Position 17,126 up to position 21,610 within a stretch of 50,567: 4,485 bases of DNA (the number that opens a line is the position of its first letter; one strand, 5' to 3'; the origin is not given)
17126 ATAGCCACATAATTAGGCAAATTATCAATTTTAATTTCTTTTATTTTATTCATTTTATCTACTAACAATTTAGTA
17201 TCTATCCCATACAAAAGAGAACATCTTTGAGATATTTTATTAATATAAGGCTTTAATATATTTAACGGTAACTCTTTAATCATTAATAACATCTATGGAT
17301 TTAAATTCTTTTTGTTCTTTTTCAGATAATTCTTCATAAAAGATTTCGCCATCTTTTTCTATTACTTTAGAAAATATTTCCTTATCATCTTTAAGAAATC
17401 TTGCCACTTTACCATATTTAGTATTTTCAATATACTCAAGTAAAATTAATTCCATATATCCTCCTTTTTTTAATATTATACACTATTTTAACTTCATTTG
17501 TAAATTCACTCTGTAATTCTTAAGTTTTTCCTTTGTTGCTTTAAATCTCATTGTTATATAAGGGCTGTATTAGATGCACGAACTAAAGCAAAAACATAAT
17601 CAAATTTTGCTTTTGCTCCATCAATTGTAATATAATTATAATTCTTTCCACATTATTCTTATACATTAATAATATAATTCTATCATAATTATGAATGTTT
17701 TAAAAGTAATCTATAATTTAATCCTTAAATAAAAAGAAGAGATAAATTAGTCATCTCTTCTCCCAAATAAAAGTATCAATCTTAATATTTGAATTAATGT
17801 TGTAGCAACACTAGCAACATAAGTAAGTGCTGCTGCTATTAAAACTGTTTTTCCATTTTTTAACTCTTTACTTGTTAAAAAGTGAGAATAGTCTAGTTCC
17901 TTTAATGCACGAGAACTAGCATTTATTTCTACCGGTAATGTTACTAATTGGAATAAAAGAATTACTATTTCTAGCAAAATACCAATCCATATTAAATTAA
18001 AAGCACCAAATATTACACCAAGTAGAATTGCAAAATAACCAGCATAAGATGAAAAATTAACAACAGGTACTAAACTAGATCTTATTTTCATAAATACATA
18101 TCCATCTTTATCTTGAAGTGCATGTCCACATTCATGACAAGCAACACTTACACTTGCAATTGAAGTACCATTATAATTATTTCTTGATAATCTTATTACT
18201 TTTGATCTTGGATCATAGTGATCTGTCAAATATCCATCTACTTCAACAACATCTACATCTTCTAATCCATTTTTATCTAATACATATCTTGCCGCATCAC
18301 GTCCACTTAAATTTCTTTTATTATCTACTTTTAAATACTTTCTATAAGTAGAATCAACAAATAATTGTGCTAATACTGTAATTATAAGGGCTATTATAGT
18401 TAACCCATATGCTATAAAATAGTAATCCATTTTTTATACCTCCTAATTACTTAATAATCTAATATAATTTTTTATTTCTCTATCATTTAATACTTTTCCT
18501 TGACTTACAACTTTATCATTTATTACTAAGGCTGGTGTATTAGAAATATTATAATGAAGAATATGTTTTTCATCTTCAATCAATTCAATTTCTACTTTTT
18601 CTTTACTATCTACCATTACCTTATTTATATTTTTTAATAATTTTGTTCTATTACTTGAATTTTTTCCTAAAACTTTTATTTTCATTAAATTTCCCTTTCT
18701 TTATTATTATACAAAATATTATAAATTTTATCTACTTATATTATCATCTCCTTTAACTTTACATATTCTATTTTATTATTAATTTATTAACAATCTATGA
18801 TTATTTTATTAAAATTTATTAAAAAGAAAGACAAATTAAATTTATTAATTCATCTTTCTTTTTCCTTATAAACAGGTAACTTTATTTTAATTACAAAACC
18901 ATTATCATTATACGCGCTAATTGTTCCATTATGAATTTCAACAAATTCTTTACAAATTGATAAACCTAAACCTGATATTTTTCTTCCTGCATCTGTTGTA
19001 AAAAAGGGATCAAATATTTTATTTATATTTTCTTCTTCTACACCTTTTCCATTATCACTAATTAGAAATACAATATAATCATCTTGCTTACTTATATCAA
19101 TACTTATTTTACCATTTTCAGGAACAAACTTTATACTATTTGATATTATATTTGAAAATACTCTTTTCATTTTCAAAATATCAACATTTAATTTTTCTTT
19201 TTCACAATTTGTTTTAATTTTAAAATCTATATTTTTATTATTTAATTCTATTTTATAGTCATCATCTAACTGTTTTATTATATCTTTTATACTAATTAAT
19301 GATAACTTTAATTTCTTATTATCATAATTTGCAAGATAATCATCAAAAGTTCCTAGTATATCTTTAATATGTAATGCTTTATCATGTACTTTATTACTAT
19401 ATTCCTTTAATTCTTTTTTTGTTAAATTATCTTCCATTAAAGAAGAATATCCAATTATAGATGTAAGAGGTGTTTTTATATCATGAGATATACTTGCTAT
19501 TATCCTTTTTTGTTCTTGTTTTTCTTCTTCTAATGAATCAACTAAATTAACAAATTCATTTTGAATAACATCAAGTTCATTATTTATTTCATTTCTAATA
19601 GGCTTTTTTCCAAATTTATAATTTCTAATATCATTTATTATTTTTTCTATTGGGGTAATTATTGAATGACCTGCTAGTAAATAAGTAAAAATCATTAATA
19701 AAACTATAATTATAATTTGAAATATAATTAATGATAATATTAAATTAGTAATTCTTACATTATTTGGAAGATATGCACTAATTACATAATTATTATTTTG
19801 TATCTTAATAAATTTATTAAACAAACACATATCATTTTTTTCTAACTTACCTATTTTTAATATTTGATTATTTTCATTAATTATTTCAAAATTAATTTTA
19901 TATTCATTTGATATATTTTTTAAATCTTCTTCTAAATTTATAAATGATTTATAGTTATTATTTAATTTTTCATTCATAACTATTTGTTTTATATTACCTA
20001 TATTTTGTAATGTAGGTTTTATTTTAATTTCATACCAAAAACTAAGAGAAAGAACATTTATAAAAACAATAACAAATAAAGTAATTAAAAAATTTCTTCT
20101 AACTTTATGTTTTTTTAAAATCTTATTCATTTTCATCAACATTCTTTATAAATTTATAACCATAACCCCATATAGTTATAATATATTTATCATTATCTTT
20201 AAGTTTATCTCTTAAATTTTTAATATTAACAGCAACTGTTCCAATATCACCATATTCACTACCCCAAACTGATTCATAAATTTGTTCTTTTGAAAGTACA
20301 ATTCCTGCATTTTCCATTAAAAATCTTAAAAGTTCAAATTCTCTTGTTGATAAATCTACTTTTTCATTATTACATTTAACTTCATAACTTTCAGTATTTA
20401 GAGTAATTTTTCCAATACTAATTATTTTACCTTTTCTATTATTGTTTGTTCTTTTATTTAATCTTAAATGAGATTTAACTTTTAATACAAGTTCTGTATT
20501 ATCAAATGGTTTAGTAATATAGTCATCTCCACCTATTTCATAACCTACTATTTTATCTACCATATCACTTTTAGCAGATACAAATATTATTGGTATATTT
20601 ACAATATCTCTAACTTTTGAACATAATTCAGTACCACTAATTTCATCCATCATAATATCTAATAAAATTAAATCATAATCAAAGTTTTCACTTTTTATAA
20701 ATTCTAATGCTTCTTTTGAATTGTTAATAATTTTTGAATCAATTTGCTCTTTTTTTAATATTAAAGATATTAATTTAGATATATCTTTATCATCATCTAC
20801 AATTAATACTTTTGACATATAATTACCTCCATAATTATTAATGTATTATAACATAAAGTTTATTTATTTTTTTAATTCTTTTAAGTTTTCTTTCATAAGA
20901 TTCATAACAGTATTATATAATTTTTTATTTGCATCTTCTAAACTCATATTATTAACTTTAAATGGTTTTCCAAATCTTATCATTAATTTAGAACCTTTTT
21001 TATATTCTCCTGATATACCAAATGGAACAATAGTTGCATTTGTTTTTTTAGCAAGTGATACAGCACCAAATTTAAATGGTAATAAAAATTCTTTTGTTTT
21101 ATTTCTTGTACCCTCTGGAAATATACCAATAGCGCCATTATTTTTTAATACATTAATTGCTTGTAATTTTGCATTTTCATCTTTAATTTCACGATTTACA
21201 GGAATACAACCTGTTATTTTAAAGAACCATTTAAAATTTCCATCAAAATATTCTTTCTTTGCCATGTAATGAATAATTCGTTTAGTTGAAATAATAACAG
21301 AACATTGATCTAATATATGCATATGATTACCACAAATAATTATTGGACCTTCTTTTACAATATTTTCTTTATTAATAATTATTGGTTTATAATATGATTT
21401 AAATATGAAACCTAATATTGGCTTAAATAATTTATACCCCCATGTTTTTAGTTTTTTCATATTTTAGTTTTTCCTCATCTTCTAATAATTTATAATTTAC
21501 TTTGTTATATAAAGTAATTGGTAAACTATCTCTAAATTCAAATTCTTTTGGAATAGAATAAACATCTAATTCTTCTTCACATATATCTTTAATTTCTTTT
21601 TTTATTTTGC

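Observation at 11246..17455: Uncharacterised helicase-centred gene island downstream of tRNA-His: candidate novel (defence-like?) module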

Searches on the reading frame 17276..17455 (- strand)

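Call 4: search_protein_families(library=pfam, proteins=[window:17276-17455:-], max_evalue=0.1)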
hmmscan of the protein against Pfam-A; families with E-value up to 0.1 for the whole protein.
window:17276-17455:- (59 aa): 3 families
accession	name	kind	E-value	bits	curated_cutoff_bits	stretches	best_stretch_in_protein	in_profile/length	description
PF13475.11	DUF4116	-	0.032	14.2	24.9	1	21-40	23-42/49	Domain of unknown function (DUF4116)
PF14147.11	Spore_YhaL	-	0.04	14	27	1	19-47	21-49/52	Sporulation protein YhaL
PF12630.12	Pox_polyA_pol_N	-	0.09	13.6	27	1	11-49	26-64/108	Poxvirus poly(A) polymerase N-terminal domain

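Call 5: search_protein_families(library=padloc, proteins=[window:17276-17455:-], max_evalue=0.1)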
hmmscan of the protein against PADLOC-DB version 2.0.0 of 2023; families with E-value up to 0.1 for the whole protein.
window:17276-17455:- (59 aa): 0 families

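Call 6: search_protein_families(library=ncbifam, proteins=[window:17276-17455:-], max_evalue=0.1)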
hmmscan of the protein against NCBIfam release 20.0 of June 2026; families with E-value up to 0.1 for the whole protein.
window:17276-17455:- (59 aa): 0 families

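Call 8: search_protein_families(library=phrogs, proteins=[window:17276-17455:-], max_evalue=0.1)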
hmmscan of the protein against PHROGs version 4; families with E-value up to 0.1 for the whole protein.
window:17276-17455:- (59 aa): 0 families

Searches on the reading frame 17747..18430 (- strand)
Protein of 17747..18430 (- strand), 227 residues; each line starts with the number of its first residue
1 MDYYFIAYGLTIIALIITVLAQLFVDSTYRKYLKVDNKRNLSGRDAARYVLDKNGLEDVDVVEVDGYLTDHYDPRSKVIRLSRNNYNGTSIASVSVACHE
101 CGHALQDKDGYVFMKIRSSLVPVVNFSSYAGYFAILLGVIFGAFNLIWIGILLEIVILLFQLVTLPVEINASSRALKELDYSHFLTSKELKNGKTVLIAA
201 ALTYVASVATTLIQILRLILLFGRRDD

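Call 37: search_protein_families(library=pfam, proteins=[window:17747-18430:-], max_evalue=0.01)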
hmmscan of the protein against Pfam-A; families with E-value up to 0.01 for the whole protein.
window:17747-18430:- (227 aa): 1 family
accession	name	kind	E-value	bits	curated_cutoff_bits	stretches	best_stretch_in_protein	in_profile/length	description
PF04298.18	Zn_peptidase_2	-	2.2e-82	276.3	27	1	10-222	4-217/218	Putative neutral zinc metallopeptidase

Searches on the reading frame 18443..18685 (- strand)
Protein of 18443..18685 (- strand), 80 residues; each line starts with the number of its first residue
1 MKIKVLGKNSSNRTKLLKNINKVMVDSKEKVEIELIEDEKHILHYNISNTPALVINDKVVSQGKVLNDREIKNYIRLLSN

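Call 37: search_protein_families(library=pfam, proteins=[window:18443-18685:-], max_evalue=0.01)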
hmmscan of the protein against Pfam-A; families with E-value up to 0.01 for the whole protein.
window:18443-18685:- (80 aa): 1 family
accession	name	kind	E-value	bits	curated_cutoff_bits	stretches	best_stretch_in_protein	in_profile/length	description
PF13192.12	Thioredoxin_3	-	1.6e-15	57.3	24.8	1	1-75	1-75/76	Thioredoxin domain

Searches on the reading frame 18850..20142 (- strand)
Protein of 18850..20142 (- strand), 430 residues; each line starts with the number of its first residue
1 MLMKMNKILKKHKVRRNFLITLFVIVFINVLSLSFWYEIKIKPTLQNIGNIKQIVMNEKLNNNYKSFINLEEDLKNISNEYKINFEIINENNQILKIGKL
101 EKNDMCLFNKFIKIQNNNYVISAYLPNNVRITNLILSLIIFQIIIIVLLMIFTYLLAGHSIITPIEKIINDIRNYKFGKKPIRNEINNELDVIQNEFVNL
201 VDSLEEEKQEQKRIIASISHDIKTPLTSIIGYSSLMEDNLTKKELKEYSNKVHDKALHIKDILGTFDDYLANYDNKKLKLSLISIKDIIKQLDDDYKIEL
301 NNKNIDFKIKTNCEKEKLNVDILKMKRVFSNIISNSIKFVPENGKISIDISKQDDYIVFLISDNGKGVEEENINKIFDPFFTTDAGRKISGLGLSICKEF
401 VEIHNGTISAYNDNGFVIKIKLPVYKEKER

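Call 88: search_protein_families(library=pfam, proteins=[window:18850-20142:-], max_evalue=0.001)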
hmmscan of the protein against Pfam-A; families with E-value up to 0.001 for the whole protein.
window:18850-20142:- (430 aa): 2 families
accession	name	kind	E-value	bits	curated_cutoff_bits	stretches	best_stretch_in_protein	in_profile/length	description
PF02518.31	HATPase_c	-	6.1e-24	85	26.4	1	321-424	2-109/111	Histidine kinase-, DNA gyrase B-, and HSP90-like ATPase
PF00512.31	HisKA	-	2.2e-12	47.3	26.9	1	211-267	2-58/66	His Kinase A (phospho-acceptor) domain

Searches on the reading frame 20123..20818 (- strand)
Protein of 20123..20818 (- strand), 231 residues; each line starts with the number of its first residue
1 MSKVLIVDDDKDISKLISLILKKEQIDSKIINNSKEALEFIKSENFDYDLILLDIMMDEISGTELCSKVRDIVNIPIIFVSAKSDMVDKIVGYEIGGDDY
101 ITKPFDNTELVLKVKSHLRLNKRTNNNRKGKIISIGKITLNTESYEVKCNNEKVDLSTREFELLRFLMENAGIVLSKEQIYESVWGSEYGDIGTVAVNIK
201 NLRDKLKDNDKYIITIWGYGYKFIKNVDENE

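Call 88: search_protein_families(library=pfam, proteins=[window:20123-20818:-], max_evalue=0.001)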
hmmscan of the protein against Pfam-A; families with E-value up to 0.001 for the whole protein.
window:20123-20818:- (231 aa): 2 families
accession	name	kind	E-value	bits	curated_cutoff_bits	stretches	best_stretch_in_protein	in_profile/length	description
PF00072.30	Response_reg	-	2.6e-25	89.2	30.2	1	4-114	1-110/111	Response regulator receiver domain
PF00486.34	Trans_reg_C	-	1.8e-24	86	26.2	1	152-223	2-77/77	Transcriptional regulatory protein, C terminal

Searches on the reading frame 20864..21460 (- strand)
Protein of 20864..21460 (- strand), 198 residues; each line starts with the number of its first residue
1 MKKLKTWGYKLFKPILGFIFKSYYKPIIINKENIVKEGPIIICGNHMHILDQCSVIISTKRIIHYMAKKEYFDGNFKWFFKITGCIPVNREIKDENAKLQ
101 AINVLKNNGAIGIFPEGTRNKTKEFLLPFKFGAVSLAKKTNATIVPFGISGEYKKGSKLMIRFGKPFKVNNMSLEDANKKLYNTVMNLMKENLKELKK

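Call 88: search_protein_families(library=pfam, proteins=[window:20864-21460:-], max_evalue=0.001)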
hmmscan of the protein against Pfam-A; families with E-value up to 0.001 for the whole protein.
window:20864-21460:- (198 aa): 1 family
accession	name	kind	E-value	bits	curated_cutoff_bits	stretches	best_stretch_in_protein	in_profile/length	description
PF01553.26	Acyltransferase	-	1.6e-24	86.7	23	1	28-150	4-132/132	Acyltransferase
